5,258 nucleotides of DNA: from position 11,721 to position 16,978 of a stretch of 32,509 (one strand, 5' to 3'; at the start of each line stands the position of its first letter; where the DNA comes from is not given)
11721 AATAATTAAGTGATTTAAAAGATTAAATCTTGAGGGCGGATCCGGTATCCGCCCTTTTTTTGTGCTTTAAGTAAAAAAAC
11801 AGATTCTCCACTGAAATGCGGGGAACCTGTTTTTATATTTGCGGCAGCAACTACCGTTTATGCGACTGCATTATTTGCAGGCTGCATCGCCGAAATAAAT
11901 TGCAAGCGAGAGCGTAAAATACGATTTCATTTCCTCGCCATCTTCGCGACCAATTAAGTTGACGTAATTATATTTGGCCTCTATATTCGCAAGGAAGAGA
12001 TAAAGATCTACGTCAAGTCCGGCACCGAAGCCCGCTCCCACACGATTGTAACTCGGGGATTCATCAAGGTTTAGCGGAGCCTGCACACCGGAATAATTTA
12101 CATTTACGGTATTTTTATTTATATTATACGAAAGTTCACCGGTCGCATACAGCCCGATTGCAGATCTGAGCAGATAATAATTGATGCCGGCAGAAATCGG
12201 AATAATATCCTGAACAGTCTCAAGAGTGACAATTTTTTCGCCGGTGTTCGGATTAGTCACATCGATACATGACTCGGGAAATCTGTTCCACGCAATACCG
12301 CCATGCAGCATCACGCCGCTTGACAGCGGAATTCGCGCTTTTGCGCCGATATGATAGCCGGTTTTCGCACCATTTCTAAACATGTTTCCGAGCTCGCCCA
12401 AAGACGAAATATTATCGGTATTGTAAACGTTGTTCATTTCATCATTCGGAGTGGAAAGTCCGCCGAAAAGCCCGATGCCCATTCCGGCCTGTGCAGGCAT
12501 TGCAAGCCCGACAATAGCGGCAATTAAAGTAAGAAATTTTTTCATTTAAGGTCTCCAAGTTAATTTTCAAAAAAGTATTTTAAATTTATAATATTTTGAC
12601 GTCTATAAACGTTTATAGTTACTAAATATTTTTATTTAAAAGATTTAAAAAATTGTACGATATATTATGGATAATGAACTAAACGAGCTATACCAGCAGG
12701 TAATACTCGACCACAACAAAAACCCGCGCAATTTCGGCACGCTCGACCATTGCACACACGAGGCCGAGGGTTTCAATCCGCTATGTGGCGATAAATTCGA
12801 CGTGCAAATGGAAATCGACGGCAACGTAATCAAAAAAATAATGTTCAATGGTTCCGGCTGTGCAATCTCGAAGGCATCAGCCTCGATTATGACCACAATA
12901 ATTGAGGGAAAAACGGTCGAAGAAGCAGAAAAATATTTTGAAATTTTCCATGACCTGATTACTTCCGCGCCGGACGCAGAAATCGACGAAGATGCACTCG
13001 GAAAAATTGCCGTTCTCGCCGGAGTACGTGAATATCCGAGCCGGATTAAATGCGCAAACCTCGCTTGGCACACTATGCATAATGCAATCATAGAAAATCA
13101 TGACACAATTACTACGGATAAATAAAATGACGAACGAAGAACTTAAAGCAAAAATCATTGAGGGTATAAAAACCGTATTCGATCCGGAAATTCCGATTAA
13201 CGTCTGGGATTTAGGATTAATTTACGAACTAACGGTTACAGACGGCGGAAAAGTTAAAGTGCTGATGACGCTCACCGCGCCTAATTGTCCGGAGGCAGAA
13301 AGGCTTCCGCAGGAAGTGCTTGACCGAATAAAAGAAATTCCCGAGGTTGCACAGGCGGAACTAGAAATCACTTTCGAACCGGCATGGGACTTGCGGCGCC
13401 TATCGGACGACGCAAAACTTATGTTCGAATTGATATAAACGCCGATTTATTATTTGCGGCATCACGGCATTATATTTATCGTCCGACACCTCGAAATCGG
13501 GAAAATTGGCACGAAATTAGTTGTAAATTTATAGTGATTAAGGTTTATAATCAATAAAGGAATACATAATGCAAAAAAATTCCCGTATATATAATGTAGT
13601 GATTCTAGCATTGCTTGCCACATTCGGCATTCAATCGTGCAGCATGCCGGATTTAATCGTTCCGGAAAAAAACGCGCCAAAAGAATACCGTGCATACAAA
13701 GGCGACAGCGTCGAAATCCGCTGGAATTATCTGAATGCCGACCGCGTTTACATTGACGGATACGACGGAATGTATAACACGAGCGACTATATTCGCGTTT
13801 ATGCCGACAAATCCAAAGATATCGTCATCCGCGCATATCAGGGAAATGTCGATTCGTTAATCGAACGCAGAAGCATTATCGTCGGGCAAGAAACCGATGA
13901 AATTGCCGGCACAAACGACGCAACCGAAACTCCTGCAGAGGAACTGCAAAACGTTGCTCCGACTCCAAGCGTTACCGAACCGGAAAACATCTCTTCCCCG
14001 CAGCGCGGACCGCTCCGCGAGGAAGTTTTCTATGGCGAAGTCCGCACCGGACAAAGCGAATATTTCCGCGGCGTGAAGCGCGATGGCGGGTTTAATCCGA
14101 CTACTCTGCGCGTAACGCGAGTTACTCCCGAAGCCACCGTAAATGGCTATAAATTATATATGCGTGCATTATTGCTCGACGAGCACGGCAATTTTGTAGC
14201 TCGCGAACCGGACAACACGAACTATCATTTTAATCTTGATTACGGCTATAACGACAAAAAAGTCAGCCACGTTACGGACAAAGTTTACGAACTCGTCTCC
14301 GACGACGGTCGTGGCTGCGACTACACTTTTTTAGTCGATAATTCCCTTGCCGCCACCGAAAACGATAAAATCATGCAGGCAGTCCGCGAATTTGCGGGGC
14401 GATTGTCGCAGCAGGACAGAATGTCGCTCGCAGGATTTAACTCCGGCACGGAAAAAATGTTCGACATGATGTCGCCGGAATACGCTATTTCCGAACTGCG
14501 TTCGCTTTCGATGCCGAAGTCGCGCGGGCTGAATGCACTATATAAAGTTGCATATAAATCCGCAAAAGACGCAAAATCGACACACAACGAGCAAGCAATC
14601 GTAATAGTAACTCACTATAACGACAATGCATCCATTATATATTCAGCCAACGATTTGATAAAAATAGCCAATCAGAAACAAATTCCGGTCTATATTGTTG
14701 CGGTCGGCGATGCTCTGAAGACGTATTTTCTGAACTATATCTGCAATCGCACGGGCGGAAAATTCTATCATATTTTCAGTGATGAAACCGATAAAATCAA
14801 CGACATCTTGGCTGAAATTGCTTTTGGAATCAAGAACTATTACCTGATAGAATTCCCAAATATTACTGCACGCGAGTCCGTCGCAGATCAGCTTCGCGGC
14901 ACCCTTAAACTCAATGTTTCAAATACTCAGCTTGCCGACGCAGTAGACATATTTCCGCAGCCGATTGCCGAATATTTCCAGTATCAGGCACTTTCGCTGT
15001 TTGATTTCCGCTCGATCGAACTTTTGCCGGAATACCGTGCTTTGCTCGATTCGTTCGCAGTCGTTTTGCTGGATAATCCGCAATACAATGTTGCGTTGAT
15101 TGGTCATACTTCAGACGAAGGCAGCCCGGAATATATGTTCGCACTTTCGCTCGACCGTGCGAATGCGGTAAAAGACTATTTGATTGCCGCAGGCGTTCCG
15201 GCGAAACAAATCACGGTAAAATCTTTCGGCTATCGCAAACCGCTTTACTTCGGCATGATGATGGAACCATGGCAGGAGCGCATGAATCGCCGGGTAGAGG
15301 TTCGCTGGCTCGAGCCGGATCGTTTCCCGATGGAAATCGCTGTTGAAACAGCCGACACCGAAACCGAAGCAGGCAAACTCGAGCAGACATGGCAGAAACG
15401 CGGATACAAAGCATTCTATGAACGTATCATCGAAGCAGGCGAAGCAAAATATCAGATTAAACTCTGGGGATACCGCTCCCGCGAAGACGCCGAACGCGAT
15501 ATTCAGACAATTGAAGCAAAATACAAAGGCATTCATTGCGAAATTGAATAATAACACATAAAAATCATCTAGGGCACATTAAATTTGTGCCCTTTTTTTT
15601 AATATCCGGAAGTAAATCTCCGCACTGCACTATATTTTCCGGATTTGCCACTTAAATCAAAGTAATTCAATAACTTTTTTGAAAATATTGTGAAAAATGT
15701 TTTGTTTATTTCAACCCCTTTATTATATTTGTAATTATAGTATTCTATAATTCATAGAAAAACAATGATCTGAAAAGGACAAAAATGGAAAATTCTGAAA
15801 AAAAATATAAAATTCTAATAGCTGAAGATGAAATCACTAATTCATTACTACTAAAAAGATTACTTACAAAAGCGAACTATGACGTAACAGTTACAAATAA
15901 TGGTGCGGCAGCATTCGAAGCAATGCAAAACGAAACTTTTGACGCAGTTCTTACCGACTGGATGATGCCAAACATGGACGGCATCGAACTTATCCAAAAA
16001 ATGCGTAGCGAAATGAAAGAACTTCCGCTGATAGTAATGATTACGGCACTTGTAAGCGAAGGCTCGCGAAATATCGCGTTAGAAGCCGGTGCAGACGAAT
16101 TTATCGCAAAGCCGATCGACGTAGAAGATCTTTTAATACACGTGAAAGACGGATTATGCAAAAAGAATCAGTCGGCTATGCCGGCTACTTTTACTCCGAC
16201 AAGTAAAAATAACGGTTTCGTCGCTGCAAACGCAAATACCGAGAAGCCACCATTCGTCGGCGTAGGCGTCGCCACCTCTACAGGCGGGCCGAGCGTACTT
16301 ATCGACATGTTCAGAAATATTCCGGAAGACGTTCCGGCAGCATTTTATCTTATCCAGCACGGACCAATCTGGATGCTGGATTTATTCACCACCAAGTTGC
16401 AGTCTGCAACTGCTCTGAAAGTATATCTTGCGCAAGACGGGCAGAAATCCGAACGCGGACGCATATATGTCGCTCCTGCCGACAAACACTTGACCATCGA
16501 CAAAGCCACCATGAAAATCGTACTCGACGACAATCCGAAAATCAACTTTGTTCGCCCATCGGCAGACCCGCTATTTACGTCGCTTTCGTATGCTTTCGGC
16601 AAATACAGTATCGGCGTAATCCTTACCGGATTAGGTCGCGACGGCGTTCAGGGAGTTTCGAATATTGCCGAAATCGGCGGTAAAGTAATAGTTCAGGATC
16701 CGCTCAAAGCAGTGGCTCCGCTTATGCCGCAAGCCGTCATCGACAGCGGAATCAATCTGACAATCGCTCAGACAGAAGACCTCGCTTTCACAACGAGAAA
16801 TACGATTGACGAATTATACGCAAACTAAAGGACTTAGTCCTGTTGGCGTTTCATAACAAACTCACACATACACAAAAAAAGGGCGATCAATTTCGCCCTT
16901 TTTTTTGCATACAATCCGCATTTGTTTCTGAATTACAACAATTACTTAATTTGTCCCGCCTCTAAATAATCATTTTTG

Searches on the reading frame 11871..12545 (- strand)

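Call 8: search_protein_families(library=pfam, proteins=[window:11871-12545:-], max_evalue=0.001)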
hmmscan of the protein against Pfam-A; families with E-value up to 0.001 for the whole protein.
window:11871-12545:- (224 aa): 0 families

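Call 47: search_protein_families(library=ncbifam, proteins=[window:11871-12545:-], max_evalue=0.1)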
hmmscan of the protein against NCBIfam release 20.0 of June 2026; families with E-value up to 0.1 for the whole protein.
window:11871-12545:- (224 aa): 1 family
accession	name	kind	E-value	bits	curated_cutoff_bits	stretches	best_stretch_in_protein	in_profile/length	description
NF049866.1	outer_TDE1717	subfamily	0.00094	19.2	135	1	1-185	1-167/210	TDE1717 family outer membrane beta-barrel protein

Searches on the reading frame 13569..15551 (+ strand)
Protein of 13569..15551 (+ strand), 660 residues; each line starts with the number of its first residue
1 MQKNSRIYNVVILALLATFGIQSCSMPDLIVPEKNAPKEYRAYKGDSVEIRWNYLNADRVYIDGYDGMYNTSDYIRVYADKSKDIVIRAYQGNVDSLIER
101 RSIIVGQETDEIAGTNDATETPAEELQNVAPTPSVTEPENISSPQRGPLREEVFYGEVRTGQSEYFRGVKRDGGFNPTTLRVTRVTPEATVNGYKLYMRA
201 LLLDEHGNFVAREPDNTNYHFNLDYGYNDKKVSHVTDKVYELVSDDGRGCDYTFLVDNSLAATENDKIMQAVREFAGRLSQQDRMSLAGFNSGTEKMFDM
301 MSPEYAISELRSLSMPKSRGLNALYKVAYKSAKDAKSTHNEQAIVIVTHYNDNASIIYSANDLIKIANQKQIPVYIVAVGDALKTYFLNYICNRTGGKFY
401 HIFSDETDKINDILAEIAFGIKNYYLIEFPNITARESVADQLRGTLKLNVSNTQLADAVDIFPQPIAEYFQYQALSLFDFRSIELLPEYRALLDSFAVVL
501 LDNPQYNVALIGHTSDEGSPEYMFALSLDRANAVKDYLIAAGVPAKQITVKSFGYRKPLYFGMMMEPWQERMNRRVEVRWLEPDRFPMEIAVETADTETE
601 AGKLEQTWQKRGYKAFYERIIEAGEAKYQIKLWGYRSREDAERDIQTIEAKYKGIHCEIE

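Call 7: search_protein_families(library=pfam, proteins=[window:13569-15551:+], max_evalue=0.001)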
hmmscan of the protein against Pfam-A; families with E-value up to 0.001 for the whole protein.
window:13569-15551:+ (660 aa): 2 families
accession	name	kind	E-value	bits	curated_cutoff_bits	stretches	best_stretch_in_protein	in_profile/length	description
PF00691.25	OmpA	-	1.2e-18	67.7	27.2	1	477-560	1-86/98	OmpA family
PF00092.34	VWA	-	2.8e-08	34.6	23.8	1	253-413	3-171/174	von Willebrand factor type A domain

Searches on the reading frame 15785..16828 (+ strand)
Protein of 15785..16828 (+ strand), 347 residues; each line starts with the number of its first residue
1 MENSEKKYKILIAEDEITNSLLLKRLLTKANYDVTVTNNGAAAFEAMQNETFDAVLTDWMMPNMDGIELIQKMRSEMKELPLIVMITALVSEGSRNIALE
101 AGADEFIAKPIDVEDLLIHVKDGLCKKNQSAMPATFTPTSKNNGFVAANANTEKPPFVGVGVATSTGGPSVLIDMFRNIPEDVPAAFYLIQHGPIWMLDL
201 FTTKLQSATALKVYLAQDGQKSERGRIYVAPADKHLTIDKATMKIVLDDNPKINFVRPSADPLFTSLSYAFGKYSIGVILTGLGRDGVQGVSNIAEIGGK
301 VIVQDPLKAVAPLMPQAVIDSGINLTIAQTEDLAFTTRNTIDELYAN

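Call 7: search_protein_families(library=pfam, proteins=[window:15785-16828:+], max_evalue=0.001)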
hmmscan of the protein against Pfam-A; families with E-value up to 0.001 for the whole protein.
window:15785-16828:+ (347 aa): 2 families
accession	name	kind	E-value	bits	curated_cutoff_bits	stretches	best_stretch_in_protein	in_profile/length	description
PF01339.22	CheB_methylest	-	1.8e-45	155.2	24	1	160-334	1-171/174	CheB methylesterase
PF00072.30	Response_reg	-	2.9e-26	92.2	30.2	1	10-120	1-110/111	Response regulator receiver domain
